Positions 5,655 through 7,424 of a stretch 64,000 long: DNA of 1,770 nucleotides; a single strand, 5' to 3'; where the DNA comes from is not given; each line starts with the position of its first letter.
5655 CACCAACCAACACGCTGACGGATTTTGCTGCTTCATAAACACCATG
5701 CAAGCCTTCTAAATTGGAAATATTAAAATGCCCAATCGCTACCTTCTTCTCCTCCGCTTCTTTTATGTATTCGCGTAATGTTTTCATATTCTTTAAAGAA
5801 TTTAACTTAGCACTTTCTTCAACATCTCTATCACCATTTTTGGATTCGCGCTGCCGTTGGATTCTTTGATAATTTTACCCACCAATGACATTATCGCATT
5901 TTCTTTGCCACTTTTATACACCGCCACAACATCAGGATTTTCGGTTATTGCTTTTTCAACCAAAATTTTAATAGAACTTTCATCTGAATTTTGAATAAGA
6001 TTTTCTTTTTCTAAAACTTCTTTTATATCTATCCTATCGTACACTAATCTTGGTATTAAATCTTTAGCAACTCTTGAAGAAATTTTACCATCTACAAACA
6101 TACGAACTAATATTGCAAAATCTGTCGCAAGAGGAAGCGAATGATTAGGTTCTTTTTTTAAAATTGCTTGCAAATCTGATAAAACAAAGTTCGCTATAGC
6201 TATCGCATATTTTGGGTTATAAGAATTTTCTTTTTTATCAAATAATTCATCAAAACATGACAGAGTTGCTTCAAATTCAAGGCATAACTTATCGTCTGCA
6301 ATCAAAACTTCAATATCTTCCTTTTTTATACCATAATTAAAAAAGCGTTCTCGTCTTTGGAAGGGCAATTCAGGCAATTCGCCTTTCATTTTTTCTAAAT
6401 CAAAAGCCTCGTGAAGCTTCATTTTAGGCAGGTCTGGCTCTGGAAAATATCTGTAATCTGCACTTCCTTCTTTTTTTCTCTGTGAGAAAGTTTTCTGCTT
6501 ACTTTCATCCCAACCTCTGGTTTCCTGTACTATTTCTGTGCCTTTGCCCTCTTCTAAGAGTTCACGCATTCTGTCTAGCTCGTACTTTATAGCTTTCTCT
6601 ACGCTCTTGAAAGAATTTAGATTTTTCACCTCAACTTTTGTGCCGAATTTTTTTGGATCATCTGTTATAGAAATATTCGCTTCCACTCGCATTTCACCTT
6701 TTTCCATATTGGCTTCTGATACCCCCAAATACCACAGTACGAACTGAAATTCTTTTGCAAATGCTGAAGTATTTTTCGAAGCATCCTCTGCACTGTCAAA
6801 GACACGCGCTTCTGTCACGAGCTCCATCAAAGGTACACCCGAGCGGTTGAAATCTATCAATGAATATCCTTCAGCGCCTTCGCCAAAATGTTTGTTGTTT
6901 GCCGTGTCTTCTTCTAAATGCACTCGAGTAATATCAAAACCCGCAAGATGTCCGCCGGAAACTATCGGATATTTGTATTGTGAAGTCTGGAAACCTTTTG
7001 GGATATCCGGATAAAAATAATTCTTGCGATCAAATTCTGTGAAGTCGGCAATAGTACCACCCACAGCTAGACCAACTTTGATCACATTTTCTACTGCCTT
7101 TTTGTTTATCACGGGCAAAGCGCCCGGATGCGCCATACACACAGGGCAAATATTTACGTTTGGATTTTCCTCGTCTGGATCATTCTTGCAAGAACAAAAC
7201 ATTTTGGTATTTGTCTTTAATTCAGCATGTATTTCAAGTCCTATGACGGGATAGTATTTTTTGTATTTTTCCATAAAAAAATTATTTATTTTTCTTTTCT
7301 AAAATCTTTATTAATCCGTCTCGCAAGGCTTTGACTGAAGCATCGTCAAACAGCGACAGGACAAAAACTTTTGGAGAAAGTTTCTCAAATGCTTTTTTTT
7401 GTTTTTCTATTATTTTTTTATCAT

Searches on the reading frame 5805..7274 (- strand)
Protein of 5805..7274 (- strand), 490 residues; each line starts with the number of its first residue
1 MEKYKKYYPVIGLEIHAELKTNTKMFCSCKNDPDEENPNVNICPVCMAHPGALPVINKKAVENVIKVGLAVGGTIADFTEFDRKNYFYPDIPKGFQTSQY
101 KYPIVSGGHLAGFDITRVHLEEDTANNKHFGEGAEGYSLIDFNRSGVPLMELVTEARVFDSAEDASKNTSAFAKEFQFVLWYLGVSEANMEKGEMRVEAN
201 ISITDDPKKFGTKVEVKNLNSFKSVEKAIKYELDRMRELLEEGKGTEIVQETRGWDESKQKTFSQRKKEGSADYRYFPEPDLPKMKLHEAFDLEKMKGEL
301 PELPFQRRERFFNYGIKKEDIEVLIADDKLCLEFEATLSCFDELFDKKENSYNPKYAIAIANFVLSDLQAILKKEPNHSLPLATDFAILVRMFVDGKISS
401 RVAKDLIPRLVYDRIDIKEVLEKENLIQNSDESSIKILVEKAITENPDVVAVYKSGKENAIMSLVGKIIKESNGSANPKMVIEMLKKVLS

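Call 86: list_cluster_members(proteins=[window:5805-7274:-, window:47319-49148:-, L001:10279-16677:+, window:2041-2307:-, L001:16683-17144:+])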
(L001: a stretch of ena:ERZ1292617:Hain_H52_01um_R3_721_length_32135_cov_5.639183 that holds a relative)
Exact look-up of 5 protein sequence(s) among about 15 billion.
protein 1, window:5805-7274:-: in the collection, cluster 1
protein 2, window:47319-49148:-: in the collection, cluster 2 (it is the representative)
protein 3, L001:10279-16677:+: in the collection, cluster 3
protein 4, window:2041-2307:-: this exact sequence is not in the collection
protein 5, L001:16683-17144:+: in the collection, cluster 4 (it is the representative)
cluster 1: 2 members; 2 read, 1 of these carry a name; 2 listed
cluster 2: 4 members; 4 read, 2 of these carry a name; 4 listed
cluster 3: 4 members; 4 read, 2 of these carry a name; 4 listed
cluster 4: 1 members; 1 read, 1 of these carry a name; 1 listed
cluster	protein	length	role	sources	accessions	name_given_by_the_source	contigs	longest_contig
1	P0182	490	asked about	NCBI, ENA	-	-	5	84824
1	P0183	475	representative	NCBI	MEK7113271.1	MAG: Asp-tRNA(Asn)/Glu-tRNA(Gln) amidotransferase subunit GatB, partial [Patescibacteria ...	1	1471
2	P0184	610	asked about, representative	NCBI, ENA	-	-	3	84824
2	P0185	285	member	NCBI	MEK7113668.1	MAG: GTP-binding protein, partial [Patescibacteria group bacterium]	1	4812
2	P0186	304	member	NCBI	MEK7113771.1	MAG: elongation factor 4, partial [Patescibacteria group bacterium]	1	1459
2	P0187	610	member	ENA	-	-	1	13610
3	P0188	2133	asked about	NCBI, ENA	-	-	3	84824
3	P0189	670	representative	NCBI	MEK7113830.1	MAG: hypothetical protein AAB873_03315, partial [Patescibacteria group bacterium]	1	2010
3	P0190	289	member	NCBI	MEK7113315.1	MAG: RHS repeat-associated core domain-containing protein, partial [Patescibacteria group ...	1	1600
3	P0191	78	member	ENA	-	-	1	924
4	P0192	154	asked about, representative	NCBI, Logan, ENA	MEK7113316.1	MAG: hypothetical protein AAB873_00645 [Patescibacteria group bacterium]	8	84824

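Call 87: find_encoding_contigs(protein=P0192, flank=10000, max_places=4)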
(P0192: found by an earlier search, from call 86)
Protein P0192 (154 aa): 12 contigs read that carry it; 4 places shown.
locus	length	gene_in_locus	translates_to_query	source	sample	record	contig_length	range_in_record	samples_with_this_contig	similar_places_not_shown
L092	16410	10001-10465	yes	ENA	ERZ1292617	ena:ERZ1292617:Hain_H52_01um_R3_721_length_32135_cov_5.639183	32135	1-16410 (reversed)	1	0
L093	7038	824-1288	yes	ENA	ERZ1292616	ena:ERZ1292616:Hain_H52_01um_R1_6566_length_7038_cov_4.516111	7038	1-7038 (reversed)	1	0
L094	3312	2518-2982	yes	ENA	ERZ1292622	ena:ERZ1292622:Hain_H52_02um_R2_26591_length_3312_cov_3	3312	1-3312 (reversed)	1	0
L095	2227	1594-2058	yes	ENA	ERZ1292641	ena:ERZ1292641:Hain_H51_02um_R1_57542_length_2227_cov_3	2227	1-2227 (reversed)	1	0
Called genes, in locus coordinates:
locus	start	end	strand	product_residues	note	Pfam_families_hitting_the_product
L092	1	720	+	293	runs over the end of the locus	PF01116:F_bP_aldolase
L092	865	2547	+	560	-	PF01565:FAD_binding_4, PF02913:FAD-oxidase_C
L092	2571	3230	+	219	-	PF01386:Ribosomal_L25p, PF14693:Ribosomal_TL5_C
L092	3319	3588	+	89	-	-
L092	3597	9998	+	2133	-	PF03534:SpvB (weak), PF05593:RHS_repeat (faint), PF13517:FG-GAP_3 (faint), PF25023:TEN_YD-shell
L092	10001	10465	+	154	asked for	-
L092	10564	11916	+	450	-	-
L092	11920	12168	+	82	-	-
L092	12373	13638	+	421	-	PF05593:RHS_repeat (faint)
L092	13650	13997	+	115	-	-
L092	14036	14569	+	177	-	PF01936:NYN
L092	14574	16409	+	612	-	?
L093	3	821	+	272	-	?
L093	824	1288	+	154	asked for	-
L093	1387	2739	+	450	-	-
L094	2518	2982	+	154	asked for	-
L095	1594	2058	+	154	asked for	-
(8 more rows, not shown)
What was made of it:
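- Tried and rejected: The end of the contig was later reached through the 154-aa protein (call 87).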
